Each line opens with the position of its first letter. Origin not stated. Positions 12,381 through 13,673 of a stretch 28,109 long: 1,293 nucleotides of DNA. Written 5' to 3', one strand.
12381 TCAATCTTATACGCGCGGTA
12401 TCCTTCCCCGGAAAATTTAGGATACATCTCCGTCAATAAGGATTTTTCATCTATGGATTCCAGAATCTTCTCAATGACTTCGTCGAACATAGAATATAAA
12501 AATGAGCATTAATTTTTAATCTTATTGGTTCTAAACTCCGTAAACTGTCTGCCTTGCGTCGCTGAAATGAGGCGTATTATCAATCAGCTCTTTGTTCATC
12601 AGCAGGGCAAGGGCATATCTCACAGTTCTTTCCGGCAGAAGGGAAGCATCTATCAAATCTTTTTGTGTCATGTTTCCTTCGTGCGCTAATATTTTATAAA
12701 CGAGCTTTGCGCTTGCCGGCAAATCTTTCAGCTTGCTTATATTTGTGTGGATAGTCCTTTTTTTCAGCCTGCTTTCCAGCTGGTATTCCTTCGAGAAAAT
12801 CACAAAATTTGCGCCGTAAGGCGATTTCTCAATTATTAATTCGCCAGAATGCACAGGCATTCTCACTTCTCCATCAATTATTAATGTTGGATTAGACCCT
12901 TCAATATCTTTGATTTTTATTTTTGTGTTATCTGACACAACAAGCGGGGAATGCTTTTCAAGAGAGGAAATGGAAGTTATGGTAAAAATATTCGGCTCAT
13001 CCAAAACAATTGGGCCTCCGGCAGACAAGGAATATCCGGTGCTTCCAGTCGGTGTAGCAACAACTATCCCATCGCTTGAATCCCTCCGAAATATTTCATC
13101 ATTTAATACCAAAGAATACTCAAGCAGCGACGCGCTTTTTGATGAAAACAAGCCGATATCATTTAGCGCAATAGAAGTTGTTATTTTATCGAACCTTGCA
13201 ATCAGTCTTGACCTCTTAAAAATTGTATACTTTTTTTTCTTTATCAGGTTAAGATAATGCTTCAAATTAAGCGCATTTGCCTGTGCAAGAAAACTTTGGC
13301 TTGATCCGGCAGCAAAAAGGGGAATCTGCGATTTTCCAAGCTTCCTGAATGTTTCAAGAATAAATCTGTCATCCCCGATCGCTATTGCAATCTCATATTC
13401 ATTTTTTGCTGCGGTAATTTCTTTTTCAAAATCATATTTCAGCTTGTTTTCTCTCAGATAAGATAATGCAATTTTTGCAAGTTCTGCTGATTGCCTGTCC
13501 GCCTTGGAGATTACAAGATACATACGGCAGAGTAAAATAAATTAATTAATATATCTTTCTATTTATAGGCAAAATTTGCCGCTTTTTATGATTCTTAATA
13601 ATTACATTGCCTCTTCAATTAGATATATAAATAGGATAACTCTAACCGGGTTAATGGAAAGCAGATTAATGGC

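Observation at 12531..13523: NAD-kinase-like domain with degenerate GGDG motif fused to a winged HTH, divergent from nadA-nadC-nadX: candidate NAD-sensing transcription factor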

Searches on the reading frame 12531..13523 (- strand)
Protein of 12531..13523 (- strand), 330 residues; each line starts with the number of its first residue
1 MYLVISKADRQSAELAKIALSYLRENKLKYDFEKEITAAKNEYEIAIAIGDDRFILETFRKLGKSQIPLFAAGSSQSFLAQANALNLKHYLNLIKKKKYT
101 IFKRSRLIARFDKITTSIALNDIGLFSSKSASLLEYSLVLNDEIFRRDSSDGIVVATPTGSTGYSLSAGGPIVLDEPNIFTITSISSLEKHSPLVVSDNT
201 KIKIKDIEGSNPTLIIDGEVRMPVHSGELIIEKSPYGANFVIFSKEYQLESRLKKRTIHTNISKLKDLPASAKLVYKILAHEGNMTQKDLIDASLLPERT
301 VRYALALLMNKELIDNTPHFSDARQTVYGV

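Call 3: search_protein_families(library=pfam, proteins=[window:12531-13523:-], max_evalue=0.01)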
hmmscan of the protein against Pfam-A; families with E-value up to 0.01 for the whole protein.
window:12531-13523:- (330 aa): 2 families
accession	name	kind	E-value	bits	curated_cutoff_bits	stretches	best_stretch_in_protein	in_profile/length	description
PF20143.4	NAD_kinase_C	-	1.9e-21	76.5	23.7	1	121-241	2-124/126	ATP-NAD kinase C-terminal domain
PF13412.12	HTH_24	-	0.0095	15.9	21.9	0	275-314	8-47/48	Winged helix-turn-helix DNA-binding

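Call 4: search_protein_families(library=ncbifam, proteins=[window:12531-13523:-], max_evalue=0.01)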
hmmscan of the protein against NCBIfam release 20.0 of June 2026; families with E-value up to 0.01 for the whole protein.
window:12531-13523:- (330 aa): 18 families
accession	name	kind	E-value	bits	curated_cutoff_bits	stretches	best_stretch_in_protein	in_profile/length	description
NF002521.0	PRK01911.1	equivalog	1.4e-35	123.1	309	1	27-249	47-277/292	NAD kinase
NF010678.0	PRK14076.1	equivalog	4.1e-35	121.7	493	1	5-248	297-561/570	bifunctional NADP phosphatase/NAD kinase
NF002984.0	PRK03708.1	equivalog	5.1e-31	108.1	326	1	32-252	47-272/277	NAD(+) kinase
NF002255.0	PRK01185.1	subfamily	4e-28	98.2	304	1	41-259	51-267/271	NAD(+) kinase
NF002731.0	PRK02645.1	equivalog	3.1e-26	92.5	312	1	29-249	44-282/305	NAD(+) kinase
NF002306.0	PRK01231.1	equivalog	1.3e-25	90.2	316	1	40-238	64-271/299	NAD(+) kinase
NF002732.0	PRK02649.1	equivalog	2.9e-23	82.8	348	1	40-245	66-278/305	NAD(+) kinase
NF002579.0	PRK02231.1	equivalog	3.2e-23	82.6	459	1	36-239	64-277/301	NAD(+) kinase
NF002892.0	PRK03372.1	equivalog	8.2e-23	81.2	299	1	26-230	60-265/312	NAD kinase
NF002893.0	PRK03378.1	equivalog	1.2e-22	80.7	386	1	39-253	60-281/292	NAD(+) kinase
NF002561.0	PRK02155.1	equivalog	1.6e-21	76.9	371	1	41-254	63-282/297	NAD kinase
NF010677.0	PRK14075.1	equivalog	8.1e-21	74.7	260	1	16-234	16-228/257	NAD(+) kinase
NF010679.0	PRK14077.1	equivalog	1.3e-20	74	343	1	40-222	62-248/287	NAD(+) kinase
NF003391.0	PRK04539.1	equivalog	2.3e-19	69.6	470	1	44-252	70-284/296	inorganic polyphosphate/ATP-NAD kinase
NF003406.0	PRK04761.1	equivalog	3.1e-19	69.2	211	1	38-255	32-252/257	NAD kinase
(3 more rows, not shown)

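Call 5: find_homologous_proteins(query=window:12531-13523:-)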
Query window:12531-13523:- (330 aa): 4883 proteins with E <= 0.001 among 8000 candidates; the best 120 are listed.
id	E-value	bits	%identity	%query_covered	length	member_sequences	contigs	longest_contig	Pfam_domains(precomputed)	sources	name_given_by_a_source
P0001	4.3e-206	701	100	100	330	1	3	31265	PF20143.5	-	-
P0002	2.6e-205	698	100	100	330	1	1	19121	PF20143.5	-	-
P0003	4.6e-190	648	92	100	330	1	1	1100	PF20143.5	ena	-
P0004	5.1e-190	648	92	100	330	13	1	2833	PF20143.5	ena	-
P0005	1.6e-185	633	88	100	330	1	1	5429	PF20143.5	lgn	-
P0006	6.9e-185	631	89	100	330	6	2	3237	PF20143.5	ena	-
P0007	6.0e-177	605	84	100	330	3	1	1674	PF20143.5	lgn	-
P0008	3.0e-169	580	82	100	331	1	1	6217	PF20143.5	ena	-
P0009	3.2e-166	570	79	100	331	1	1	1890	PF20143.5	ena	-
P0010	8.5e-166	569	80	100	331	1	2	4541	PF20143.5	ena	-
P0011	1.2e-165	568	80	100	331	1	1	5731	PF20143.5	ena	-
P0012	5.0e-165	566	79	100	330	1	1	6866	PF20143.5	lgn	-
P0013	9.8e-165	565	80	100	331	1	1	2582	PF20143.5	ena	-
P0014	2.4e-163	561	79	100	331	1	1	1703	PF20143.5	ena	-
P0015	7.8e-160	549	78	100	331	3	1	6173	PF20143.5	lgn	-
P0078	1.1e-141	490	67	100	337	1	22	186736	PF20143.5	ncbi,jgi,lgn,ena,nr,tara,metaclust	ncbi:hypothetical protein CMO83_00420 [Candidatus Woesearchaeota archaeon]|jgi:NAD+ kinase|nr:hypoth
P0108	3.5e-136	472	66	100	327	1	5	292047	PF20143.5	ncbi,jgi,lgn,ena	-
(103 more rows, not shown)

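Call 7: search_solved_structures(query=window:12531-13523:-, show_alignments=3, max_evalue=0.01)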
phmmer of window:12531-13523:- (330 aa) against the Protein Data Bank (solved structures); distinct sequences matched with E-value up to 0.01: 21.
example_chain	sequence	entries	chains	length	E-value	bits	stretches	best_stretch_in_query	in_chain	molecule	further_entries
4hao_A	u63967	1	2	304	3.3e-19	72.7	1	42-251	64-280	Probable inorganic polyphosphate/ATP-NAD kinase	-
2an1_A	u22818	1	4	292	6.9e-19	71.6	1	41-251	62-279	putative kinase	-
7mh7_A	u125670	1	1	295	7.9e-17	64.9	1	44-229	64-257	NAD kinase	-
7qvs_A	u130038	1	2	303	8.5e-17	64.8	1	44-229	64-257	NAD kinase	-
1suw_A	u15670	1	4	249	9.1e-16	61.4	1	40-245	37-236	Probable inorganic polyphosphate/ATP-NAD kinase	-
1z0s_A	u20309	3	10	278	1.3e-15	60.9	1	40-245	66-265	Probable inorganic polyphosphate/ATP-NAD kinase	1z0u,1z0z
3afo_A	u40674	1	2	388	5.1e-13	52.4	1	41-206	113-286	NADH kinase POS5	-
1yt5_A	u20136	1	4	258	1.4e-11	47.7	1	40-218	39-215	inorganic polyphosphate/ATP-NAD kinase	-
1u0r_A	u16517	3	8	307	1.2e-09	41.3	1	40-228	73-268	Inorganic polyphosphate/ATP-NAD kinase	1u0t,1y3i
1y3h_A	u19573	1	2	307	1.2e-09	41.3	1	40-228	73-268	Inorganic polyphosphate/ATP-NAD kinase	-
5ejh_A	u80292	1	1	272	7.6e-07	32.1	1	2-190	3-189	NAD kinase 1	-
5ejf_A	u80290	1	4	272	7.9e-07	32.1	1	2-190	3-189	NAD kinase 1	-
5eji_A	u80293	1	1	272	8.1e-07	32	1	2-190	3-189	NAD kinase 1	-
2q5f_A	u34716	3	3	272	1e-06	31.7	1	2-190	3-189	Probable inorganic polyphosphate/ATP-NAD kinase 1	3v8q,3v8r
5ejg_A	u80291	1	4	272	1.1e-06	31.6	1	2-190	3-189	NAD kinase 1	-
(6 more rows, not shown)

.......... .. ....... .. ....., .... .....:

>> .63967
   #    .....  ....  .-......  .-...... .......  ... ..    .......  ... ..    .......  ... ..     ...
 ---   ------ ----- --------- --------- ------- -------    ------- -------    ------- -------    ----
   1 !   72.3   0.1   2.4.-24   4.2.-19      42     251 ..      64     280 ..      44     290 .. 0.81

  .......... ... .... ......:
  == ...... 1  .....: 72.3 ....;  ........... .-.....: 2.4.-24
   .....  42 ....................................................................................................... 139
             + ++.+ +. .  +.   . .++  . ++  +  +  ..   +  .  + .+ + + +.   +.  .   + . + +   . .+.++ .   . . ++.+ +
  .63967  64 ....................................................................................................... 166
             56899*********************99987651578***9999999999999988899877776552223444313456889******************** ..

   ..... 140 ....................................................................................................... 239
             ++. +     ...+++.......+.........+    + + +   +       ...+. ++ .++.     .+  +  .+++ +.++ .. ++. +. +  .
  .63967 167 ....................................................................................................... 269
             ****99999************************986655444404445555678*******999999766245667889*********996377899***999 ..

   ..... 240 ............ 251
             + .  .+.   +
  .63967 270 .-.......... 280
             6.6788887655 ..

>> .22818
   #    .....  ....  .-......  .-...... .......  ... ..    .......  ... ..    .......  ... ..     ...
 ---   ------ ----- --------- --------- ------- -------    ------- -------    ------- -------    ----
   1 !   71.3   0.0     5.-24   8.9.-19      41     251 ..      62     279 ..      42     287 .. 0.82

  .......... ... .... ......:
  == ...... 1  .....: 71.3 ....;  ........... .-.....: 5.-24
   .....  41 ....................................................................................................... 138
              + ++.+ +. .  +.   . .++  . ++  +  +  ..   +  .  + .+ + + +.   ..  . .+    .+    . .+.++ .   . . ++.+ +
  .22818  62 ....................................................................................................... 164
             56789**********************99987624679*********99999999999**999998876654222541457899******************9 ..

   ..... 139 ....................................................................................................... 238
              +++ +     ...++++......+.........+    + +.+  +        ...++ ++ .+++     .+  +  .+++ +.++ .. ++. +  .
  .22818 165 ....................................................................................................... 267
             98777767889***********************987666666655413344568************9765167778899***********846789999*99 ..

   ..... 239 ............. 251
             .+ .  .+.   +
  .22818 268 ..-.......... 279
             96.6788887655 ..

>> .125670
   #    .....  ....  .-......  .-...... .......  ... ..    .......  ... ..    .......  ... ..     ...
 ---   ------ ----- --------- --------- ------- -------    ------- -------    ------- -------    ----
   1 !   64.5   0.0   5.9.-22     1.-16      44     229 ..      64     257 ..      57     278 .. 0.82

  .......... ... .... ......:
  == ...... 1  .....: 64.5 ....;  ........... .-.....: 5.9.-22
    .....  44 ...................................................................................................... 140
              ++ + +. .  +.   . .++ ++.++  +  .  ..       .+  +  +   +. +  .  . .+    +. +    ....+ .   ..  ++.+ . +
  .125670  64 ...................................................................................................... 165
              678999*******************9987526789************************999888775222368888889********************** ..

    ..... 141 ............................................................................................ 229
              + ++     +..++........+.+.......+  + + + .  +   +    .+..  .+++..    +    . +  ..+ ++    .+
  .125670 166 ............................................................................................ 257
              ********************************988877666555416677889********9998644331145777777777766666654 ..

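Call 18: find_encoding_contigs(protein=P0078, flank=6000, max_places=3)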
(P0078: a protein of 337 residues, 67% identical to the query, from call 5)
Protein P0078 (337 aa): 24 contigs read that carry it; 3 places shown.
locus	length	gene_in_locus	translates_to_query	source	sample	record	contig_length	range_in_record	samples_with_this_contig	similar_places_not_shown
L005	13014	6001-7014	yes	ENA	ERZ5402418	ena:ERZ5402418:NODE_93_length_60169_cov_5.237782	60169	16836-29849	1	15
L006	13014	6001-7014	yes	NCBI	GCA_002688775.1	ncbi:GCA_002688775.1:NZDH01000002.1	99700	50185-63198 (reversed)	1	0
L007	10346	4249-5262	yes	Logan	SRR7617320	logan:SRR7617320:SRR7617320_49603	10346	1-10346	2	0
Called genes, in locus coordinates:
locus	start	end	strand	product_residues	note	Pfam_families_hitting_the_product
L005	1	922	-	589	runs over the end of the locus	PF05362:Lon_C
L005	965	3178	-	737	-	PF01751:Toprim, PF01131:Topoisom_bac, PF01396:Zn_ribbon_Top1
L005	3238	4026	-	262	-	PF02826:2-Hacid_dh_C (faint), PF03447:NAD_binding_3, PF01958:Asp_DH_C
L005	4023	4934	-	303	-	PF02749:QRPTase_N, PF01729:QRPTase_C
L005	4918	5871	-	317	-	PF02445:NadA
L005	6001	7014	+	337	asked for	PF20143:NAD_kinase_C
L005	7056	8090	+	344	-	PF09376:NurA (weak)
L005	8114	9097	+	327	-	PF00294:PfkB, PF08543:Phos_pyr_kin (weak)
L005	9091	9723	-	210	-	PF01135:PCMT, PF00398:RrnaAD, PF01209:Ubie_methyltran (weak), PF02353:CMAS (faint), PF08704:GCD14 (weak), PF01189:Methyltr_RsmB-F, PF13847:Methyltransf_31, PF13649:Methyltransf_25 (weak), +1 more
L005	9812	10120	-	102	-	PF00355:Rieske, PF13806:Rieske_2, PF22543:Rieske_4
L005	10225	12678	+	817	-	PF01326:PPDK_N, PF00391:PEP-utilizers, PF02896:PEP-utilizers_C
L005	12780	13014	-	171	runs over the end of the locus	-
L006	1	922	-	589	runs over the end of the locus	PF05362:Lon_C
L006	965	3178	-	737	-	PF01751:Toprim, PF01131:Topoisom_bac, PF01396:Zn_ribbon_Top1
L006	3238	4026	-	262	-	PF02826:2-Hacid_dh_C (faint), PF03447:NAD_binding_3, PF01958:Asp_DH_C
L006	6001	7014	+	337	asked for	PF20143:NAD_kinase_C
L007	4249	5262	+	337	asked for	PF20143:NAD_kinase_C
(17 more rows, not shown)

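Call 19: find_encoding_contigs(protein=P0108, flank=6000, max_places=2)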
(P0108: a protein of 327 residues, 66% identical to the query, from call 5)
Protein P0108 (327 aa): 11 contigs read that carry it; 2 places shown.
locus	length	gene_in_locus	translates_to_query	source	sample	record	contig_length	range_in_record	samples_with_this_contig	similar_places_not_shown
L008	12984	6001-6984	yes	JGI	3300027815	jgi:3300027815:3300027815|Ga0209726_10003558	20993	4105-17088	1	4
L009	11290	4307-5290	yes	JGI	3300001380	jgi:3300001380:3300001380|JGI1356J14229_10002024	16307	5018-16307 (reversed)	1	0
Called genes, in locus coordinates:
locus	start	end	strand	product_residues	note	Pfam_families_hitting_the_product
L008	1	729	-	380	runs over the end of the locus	-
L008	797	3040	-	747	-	PF01751:Toprim, PF01131:Topoisom_bac, PF01396:Zn_ribbon_Top1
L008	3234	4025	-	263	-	PF02826:2-Hacid_dh_C (weak), PF03447:NAD_binding_3 (faint), PF01958:Asp_DH_C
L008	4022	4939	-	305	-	PF02749:QRPTase_N, PF01729:QRPTase_C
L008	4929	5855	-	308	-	PF02445:NadA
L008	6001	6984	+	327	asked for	PF20143:NAD_kinase_C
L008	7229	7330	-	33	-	-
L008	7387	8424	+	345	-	PF09376:NurA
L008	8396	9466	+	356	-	PF00294:PfkB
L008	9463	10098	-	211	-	PF01135:PCMT, PF00398:RrnaAD (weak), PF08704:GCD14 (weak), PF02527:GidB (weak), PF01189:Methyltr_RsmB-F, PF13847:Methyltransf_31 (weak)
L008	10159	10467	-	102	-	PF00355:Rieske, PF13806:Rieske_2, PF22543:Rieske_4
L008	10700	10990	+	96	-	-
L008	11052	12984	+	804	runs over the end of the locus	PF01326:PPDK_N, PF00391:PEP-utilizers, PF02896:PEP-utilizers_C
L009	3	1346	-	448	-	?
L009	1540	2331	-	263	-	PF02826:2-Hacid_dh_C (weak), PF03447:NAD_binding_3 (faint), PF01958:Asp_DH_C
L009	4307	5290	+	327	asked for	PF20143:NAD_kinase_C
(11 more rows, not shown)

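Call 20: search_protein_representatives(protein=window:12531-13523:-)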
Query: 330 residues. Proteins with E-value up to 0.001 (for the whole library): 10039; up to 1e-10: 2894; up to 1e-30: 69. The best 150 are listed.
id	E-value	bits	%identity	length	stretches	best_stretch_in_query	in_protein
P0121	1.3e-98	346.6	53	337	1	1-330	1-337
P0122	7.0e-84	298.2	45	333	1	1-329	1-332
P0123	2.2e-81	290.0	61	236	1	1-228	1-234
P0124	1.8e-79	283.7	46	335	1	1-330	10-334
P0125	1.3e-74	267.8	43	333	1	1-330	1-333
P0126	2.2e-73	263.7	43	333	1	9-329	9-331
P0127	4.3e-69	249.6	92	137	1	1-137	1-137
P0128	2.9e-67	243.6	43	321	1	1-330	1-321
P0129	3.1e-63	230.4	49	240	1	26-248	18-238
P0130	5.3e-62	226.3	61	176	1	156-330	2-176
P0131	3.3e-60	220.4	43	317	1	40-328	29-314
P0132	1.8e-59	218.0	42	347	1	29-330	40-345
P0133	5.8e-59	216.4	44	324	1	40-329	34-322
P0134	1.7e-57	211.5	41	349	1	42-329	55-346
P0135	1.1e-56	208.9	40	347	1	32-328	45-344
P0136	2.3e-55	204.6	41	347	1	44-330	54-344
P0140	8.5e-51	189.6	38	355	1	41-328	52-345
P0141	7.7e-50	186.4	38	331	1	30-328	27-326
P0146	3.4e-46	174.4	37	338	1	40-328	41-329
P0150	3.4e-44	167.9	34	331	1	44-330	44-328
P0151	3.7e-44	167.8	35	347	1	42-329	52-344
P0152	1.3e-43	166.0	35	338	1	44-328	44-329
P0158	6.0e-42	160.5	32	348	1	40-330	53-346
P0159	6.2e-42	160.5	37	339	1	21-329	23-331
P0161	1.3e-41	159.4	35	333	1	44-329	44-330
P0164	8.1e-41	156.8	32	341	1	35-329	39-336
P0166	2.1e-39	152.2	39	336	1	43-330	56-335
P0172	8.5e-38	146.9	34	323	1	43-315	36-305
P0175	8.8e-37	143.6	35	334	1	42-328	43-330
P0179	1.8e-35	139.3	34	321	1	26-328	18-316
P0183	1.1e-34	136.7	31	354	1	33-328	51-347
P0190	1.4e-30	123.2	33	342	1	33-315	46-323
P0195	5.1e-29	118.1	30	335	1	13-315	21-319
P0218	2.0e-23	99.7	33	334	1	38-329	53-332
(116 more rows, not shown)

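Call 26: list_cluster_members(proteins=[P0158, P0166, P0175, P0183, P0190, P0195, P0218, P0140, P0151, P0161])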
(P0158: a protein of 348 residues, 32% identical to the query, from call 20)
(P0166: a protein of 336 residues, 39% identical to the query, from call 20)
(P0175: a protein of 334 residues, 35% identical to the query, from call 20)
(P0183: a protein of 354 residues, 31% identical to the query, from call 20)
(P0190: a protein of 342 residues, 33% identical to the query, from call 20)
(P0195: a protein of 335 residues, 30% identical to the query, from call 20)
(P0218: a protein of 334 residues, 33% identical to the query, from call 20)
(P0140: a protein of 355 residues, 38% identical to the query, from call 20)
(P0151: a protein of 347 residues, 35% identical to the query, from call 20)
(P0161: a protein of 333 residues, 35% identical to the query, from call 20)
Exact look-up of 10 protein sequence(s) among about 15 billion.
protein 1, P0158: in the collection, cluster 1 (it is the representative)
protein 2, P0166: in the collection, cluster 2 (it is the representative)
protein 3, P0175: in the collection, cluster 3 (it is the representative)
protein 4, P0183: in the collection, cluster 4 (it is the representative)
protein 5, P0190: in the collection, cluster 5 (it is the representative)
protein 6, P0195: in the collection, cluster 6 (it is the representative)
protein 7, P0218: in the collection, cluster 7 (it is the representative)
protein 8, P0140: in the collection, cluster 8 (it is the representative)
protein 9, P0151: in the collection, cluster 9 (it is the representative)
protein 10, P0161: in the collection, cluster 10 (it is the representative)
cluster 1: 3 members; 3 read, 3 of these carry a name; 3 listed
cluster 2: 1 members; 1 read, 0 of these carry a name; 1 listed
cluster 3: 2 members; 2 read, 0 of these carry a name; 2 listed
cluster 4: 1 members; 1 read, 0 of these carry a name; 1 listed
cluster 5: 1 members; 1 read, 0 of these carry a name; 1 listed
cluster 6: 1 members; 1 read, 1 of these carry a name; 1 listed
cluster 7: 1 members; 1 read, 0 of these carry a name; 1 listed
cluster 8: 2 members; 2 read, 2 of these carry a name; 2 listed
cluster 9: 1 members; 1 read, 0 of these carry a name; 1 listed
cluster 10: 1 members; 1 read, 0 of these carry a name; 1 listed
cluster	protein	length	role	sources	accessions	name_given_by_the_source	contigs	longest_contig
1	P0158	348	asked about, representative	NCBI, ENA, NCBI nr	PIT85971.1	ATP-NAD kinase [Candidatus Micrarchaeota archaeon CG10_big_fil_rev_8_21_14_0_10_59_7] | MAG: ATP-NAD kinase [Candidatus Micrarchaeota archaeon CG10_big_fil_rev_8_21_14_0_10_59_7]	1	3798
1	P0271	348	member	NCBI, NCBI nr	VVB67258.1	NAD kinase [Candidatus Norongarragalina meridionalis]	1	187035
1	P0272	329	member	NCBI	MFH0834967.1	MAG: NAD(+)/NADH kinase, partial [Candidatus Micrarchaeota archaeon]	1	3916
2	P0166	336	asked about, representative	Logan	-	-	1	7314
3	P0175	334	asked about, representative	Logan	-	-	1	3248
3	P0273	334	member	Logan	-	-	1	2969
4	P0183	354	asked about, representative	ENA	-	-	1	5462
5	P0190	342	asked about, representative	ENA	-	-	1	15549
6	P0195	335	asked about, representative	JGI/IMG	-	NAD+ kinase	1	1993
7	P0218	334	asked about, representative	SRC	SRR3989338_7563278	-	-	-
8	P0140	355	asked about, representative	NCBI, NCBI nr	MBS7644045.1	NAD(+)/NADH kinase [Candidatus Bathyarchaeota archaeon]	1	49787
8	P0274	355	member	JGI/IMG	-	NAD+ kinase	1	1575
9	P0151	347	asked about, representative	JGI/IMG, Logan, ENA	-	-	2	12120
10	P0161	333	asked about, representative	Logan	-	-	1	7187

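Call 32: find_related_loci(query=A2, collection=genome_contigs, flank=7000)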
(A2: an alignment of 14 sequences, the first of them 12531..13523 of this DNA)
Query A2 (330 aa) in genome_contigs; peptide patterns used: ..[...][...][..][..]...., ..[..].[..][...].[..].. (x = any residue, [..] = any of these).
599 stretches matched a pattern (row limit reached: there are more); 599 encode a relative of the query (tblastn E <= 1e-3); the best 80 are kept; 80 distinct loci.
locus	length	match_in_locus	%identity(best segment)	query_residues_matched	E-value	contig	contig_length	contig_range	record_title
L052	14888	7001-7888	34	40-330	2e-53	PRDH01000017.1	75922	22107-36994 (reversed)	MAG: Candidatus Thorarchaeota archaeon isolate OWC2 Thor_OWC2_017, whole genome shotgun sequence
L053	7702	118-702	35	32-224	9e-31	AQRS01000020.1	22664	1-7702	Candidatus Iainarchaeum andersonii SCGC AAA011-E11 A11E11DRAFT_contig_23_0.24_C, whole genome shotgun sequence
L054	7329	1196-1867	32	40-255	2e-27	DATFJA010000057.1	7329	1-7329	MAG TPA_asm: Salegentibacter sp. isolate SMAG_U9132 k141_474244, whole genome shotgun sequence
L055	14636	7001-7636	32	43-246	4e-27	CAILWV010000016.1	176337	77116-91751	MAG: uncultured Bacteroidetes bacterium isolate MJ-2014-D1_bin-0762 genome assembly, contig: bin-0762:16/82, whole genom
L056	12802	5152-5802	31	43-251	1e-25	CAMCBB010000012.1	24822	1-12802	MAG: Flavobacterium psychrophilum isolate ZE-13nov19-266 genome assembly, contig: ZE-13nov19-C2437, whole genome shotgun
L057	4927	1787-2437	32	43-251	3e-25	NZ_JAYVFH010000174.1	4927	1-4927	MAG: Flavobacterium sp. isolate GL44_Down_metabat_19 GL44_Down_metabat_19_173, whole genome shotgun sequence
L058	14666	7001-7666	33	31-246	4e-24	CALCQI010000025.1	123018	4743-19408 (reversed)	MAG TPA_asm: uncultured Peptococcaceae bacterium isolate SRR1562003_bin.17_CONCOCT_v1.1_MAG genome assembly, contig: ERZ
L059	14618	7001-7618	33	35-243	2e-23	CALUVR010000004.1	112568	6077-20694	MAG: Candidatus Gastranaerophilales bacterium isolate BRZ_S__bin9 genome assembly, contig: BRZ_S__NODE_236_length_112568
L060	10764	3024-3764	30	4-231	2e-23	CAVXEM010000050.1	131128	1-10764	MAG: Bryobacterales bacterium isolate MFD01872.bin.3.534 genome assembly, contig: contig_44474, whole genome shotgun seq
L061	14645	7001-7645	34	41-254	2e-23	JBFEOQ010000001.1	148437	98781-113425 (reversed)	MAG: Thermoplasmatota archaeon isolate Mix_mud04.2021.02.43 k141_2425134_length_148437_cov_17.0465, whole genome shotgun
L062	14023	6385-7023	32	44-250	4e-23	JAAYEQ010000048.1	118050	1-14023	MAG: Syntrophomonadaceae bacterium isolate AS07pgkLD_164 91253_AS07, whole genome shotgun sequence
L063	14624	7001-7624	32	44-245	8e-23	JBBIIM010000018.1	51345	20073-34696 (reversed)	MAG: Crocinitomicaceae bacterium isolate ETS170220_bin_139 NODE_65_length_51345_cov_5.352525, whole genome shotgun seque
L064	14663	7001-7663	30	43-255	1e-22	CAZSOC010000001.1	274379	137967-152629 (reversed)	MAG TPA_asm: uncultured Flavobacterium sp. isolate SRP344714_co2_271 genome assembly, contig: NODE_68_length_274379_cov_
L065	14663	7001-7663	31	43-255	1e-22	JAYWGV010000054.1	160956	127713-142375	MAG: Bacteroidota bacterium isolate GLR56_GL46_UP_1_metabinner_3 GLR56_GL46_UP_1_metabinner_3_53, whole genome shotgun s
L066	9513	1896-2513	32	47-252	2e-22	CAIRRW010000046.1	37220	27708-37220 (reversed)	MAG: uncultured Bacteroidetes bacterium isolate MJ-time_bin-7887 genome assembly, contig: bin-7887:046/551, whole genome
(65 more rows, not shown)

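Call 34: find_encoding_contigs(protein=P0271, flank=5000, max_places=1)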
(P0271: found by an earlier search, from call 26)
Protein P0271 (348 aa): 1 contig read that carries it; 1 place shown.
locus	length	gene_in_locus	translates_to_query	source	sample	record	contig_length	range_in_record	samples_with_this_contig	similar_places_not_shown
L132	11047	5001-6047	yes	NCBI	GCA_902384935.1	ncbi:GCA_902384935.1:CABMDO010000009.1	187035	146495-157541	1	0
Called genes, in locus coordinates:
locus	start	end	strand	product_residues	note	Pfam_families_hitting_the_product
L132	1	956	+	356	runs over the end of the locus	-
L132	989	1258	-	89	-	-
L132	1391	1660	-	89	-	-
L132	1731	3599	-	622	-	-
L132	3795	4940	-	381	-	-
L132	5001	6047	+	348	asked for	PF01513:NAD_kinase, PF20143:NAD_kinase_C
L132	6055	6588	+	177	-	PF12917:YfbR-like (weak), PF13023:HD_3, PF01966:HD (weak)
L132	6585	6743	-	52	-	-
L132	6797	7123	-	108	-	PF23455:DUF7129 (weak)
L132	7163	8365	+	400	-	PF01676:Metalloenzyme, PF10143:PhosphMutase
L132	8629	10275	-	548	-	PF02502:LacAB_rpiB, PF03952:Enolase_N, PF00113:Enolase_C, PF13378:MR_MLE_C, PF07476:MAAL_C (faint)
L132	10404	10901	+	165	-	PF22769:DCD, PF00692:dUTPase (faint)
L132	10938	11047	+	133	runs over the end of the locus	PF25213:HVO_A0261_N (weak), PF27297:AF_0843, PF09339:HTH_IclR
